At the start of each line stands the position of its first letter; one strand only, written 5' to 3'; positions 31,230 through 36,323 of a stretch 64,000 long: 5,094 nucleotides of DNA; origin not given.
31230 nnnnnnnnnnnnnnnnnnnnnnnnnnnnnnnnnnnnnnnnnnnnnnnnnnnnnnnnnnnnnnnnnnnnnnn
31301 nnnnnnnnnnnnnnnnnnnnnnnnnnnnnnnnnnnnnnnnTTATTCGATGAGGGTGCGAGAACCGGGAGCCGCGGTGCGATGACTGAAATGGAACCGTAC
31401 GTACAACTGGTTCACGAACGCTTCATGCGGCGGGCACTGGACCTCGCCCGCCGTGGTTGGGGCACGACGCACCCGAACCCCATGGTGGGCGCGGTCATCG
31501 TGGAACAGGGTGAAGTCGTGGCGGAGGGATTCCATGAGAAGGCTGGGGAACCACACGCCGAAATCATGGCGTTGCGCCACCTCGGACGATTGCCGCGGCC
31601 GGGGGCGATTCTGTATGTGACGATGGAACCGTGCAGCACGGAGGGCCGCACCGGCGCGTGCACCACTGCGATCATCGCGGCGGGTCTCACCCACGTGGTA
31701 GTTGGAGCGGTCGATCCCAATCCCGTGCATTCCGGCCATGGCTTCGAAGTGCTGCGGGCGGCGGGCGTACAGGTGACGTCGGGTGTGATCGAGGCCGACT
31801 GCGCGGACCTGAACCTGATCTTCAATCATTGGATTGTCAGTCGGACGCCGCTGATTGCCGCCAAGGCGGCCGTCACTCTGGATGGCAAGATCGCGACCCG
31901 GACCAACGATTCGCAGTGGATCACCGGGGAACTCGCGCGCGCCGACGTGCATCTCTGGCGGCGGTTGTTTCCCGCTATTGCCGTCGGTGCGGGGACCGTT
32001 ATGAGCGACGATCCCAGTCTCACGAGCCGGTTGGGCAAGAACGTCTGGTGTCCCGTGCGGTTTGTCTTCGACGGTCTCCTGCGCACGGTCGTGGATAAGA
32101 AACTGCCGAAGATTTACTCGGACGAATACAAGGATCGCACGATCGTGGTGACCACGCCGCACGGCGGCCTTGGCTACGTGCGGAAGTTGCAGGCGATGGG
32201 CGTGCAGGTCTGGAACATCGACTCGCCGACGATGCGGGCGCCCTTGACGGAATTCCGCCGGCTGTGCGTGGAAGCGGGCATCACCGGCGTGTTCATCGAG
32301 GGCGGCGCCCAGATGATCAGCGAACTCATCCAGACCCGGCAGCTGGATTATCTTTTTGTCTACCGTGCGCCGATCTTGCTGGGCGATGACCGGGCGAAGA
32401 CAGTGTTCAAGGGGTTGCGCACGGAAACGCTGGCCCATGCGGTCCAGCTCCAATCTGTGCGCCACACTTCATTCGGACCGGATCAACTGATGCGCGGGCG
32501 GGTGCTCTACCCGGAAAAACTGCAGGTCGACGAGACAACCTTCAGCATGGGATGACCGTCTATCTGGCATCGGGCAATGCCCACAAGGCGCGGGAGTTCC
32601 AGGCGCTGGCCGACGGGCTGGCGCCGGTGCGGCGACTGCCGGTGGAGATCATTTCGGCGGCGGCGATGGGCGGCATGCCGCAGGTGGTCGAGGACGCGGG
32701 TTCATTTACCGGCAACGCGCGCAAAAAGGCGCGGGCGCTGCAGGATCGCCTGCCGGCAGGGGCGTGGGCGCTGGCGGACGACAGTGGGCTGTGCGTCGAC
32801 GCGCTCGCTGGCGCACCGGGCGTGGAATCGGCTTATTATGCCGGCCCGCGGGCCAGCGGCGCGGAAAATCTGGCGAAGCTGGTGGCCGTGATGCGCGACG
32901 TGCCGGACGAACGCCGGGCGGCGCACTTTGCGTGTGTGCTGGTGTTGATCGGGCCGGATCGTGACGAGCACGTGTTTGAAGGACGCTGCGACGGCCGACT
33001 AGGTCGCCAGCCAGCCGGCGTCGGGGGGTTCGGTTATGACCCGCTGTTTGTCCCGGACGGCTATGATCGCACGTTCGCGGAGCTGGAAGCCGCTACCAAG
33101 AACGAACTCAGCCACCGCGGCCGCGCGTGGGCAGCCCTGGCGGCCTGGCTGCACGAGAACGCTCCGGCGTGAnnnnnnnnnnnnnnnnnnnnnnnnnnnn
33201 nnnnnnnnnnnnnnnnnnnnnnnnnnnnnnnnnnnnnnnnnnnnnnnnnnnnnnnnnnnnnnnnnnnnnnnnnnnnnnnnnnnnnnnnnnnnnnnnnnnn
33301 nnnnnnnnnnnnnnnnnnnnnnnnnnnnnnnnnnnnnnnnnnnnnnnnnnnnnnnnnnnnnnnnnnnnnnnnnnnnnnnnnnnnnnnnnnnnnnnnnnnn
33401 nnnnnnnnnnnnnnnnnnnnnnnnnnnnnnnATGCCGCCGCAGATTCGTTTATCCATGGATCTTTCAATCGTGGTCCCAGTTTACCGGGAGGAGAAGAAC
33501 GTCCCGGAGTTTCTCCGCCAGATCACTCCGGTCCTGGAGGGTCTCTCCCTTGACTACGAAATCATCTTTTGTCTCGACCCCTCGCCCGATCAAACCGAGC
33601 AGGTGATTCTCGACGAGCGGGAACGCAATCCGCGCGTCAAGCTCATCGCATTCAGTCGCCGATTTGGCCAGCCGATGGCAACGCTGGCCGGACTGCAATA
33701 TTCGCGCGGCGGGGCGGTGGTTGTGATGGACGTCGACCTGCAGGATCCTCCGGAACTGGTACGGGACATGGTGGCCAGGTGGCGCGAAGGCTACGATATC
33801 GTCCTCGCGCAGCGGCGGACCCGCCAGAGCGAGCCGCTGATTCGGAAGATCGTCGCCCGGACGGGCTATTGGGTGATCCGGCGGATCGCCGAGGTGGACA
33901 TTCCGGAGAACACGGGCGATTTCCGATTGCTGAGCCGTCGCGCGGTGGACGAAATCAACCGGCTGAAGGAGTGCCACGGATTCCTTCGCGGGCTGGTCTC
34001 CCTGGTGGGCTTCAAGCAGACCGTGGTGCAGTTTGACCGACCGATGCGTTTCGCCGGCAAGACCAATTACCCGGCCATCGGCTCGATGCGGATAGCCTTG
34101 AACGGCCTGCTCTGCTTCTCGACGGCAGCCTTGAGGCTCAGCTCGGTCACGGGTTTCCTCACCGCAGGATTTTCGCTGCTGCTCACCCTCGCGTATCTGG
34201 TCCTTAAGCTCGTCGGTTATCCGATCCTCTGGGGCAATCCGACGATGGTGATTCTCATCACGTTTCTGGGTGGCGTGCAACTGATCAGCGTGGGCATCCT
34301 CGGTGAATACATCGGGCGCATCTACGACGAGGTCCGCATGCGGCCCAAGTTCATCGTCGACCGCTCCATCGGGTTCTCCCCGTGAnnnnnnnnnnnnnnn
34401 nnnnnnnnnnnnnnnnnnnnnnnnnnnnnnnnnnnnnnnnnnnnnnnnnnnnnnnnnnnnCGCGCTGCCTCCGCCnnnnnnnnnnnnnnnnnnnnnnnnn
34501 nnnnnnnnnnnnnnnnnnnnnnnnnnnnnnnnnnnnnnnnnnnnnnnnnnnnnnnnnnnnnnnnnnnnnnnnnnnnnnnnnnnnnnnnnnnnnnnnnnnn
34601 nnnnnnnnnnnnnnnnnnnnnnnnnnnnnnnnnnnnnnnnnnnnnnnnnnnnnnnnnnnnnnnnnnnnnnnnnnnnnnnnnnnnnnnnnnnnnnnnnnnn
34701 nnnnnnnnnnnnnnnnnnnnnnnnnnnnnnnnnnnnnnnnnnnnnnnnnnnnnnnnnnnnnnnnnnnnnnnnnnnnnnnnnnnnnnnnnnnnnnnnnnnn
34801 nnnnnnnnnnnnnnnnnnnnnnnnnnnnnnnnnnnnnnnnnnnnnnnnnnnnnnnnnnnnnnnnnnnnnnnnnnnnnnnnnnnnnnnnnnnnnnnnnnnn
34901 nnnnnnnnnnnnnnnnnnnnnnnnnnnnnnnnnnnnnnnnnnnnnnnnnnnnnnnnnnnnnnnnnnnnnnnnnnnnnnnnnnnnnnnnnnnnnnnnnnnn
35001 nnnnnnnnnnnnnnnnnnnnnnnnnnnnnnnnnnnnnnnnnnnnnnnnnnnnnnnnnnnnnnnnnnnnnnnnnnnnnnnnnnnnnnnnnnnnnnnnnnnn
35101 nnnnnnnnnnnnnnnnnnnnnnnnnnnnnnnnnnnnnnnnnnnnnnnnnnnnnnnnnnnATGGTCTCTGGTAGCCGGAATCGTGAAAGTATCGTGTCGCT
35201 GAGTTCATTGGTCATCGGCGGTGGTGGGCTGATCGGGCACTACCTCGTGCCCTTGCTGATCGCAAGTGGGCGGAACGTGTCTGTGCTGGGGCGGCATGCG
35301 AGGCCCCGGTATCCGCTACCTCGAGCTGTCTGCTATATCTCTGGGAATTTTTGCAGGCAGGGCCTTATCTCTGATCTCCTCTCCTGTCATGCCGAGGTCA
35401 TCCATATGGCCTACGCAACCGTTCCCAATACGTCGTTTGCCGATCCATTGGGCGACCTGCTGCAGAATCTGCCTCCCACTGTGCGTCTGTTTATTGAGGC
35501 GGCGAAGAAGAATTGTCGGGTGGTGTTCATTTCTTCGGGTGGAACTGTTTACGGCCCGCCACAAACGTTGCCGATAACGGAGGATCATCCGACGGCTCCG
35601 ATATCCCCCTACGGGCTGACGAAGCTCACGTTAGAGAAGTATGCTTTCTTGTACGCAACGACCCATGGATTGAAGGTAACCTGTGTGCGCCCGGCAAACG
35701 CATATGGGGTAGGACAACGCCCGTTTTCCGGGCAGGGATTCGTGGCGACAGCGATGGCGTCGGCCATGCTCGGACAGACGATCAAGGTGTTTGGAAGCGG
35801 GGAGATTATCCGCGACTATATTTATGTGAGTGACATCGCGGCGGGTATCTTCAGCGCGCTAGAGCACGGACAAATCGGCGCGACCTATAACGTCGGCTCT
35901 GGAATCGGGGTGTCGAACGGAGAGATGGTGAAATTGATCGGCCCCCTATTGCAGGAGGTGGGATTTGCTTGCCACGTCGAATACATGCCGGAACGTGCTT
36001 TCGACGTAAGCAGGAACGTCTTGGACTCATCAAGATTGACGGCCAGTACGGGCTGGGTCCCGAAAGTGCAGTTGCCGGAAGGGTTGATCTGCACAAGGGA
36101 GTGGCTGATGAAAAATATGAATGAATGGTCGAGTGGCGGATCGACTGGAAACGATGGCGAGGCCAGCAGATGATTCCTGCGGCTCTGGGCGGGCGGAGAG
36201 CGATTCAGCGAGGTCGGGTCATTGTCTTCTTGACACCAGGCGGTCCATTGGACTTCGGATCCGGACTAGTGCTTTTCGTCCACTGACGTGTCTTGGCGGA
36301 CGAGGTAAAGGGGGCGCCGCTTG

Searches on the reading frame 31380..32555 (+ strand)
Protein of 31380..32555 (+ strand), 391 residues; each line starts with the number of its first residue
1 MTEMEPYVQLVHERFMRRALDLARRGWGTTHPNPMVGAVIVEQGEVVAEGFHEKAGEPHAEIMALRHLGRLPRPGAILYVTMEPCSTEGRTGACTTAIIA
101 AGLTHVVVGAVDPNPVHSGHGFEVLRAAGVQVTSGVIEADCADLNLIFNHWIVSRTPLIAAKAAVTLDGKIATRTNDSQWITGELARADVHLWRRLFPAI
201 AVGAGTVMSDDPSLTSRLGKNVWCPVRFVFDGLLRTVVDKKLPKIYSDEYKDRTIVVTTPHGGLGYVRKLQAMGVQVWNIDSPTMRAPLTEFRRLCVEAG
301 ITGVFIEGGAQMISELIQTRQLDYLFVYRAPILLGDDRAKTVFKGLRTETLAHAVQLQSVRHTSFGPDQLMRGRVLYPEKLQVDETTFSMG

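Call 71: search_protein_families(library=pfam, proteins=[window:31380-32555:+], max_evalue=0.00001)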
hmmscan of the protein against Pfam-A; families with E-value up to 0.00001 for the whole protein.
window:31380-32555:+ (391 aa): 4 families
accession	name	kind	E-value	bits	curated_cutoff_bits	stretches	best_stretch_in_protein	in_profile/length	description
PF01872.23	RibD_C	-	6.1e-33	114.7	24.1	1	157-368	1-194/197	RibD C-terminal domain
PF00383.29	dCMP_cyt_deam_1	-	2.6e-20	72.6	25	1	12-109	4-101/102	Cytidine and deoxycytidylate deaminase zinc-binding region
PF14437.12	MafB19-deam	-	2.1e-09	37.8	27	1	12-115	3-106/142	MafB19-like deaminase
PF18785.7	Inv-AAD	-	4.4e-06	27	26.5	0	39-133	3-115/129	Invertebrate-AID/APOBEC-deaminase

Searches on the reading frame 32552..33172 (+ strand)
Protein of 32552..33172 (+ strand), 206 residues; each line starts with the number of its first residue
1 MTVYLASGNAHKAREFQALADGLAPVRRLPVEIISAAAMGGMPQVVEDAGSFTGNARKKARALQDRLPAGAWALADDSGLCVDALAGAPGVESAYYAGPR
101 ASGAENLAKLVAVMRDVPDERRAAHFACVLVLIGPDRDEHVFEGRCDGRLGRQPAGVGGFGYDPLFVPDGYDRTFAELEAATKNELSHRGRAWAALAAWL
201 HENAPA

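Call 90: search_protein_families(library=pfam, proteins=[window:32552-33172:+], max_evalue=0.01)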
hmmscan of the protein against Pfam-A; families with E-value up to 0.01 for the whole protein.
window:32552-33172:+ (206 aa): 1 family
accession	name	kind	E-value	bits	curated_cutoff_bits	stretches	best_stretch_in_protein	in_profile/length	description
PF01725.21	Ham1p_like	-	6.1e-60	202.7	22.5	1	3-199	1-186/186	Ham1 family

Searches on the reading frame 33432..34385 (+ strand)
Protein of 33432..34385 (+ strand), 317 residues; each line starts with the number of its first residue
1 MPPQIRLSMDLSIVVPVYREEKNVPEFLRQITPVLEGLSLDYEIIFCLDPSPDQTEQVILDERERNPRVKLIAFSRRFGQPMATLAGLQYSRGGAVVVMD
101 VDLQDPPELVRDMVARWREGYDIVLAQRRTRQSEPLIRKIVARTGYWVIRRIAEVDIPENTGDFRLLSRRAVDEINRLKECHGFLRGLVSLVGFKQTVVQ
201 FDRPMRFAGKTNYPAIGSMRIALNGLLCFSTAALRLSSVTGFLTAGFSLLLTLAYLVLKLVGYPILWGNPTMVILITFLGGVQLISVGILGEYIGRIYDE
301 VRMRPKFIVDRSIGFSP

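Call 78: search_protein_families(library=ncbifam, proteins=[window:33432-34385:+], max_evalue=1e-10)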
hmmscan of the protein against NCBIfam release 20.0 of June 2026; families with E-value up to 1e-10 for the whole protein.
window:33432-34385:+ (317 aa): 2 families
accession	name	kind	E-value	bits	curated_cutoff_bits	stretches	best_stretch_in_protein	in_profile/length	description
NF047588.1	GlcsyltransPgfSStrep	equivalog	2.7e-77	260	500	1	9-312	1-305/308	glycosyltransferase PgfS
NF007986.1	PRK10714.1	equivalog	1.7e-46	158.7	529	1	10-313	7-312/316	undecaprenyl-phosphate 4-deoxy-4-formamido-L-arabinose transferase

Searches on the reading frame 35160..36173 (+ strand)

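Call 78: search_protein_families(library=ncbifam, proteins=[window:35160-36173:+], max_evalue=1e-10)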
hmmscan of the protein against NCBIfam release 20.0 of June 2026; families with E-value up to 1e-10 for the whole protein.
window:35160-36173:+ (337 aa): 9 families
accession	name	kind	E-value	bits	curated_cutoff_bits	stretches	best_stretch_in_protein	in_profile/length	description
TIGR01181.1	dTDP_gluc_dehyt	equivalog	1.2e-36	126.5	365.1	1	17-323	3-318/321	dTDP-glucose 4,6-dehydratase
TIGR01179.1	galE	equivalog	1.5e-30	106.1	262.3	1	17-317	3-326/332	UDP-glucose 4-epimerase GalE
TIGR04180.1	EDH_00030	hypoth_equivalog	9.3e-29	100.4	475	1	17-303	2-296/297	NAD-dependent 4,6-dehydratase LegB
NF007490.0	PRK10084.1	subfamily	1.9e-20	73.2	649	1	137-324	152-341/361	dTDP-glucose 4,6-dehydratase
NF007582.0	PRK10217.1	equivalog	3.3e-19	69.2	698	1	116-325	124-340/355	dTDP-glucose 4,6-dehydratase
NF047922.1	GDPFucSynFcl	equivalog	1.8e-17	63.8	500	1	130-321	108-306/308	GDP-L-fucose synthase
NF007956.0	PRK10675.1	subfamily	3e-16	59.5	394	1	16-320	3-333/338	UDP-glucose 4-epimerase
TIGR02197.1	heptose_epim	equivalog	5e-13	48.9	274.6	1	17-276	2-269/316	ADP-glyceromanno-heptose 6-epimerase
NF011728.1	PRK15181.1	equivalog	7.1e-11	41.7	760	1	80-318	94-339/348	Vi polysaccharide biosynthesis UDP-N-acetylglucosaminuronic acid C-4 epimerase TviC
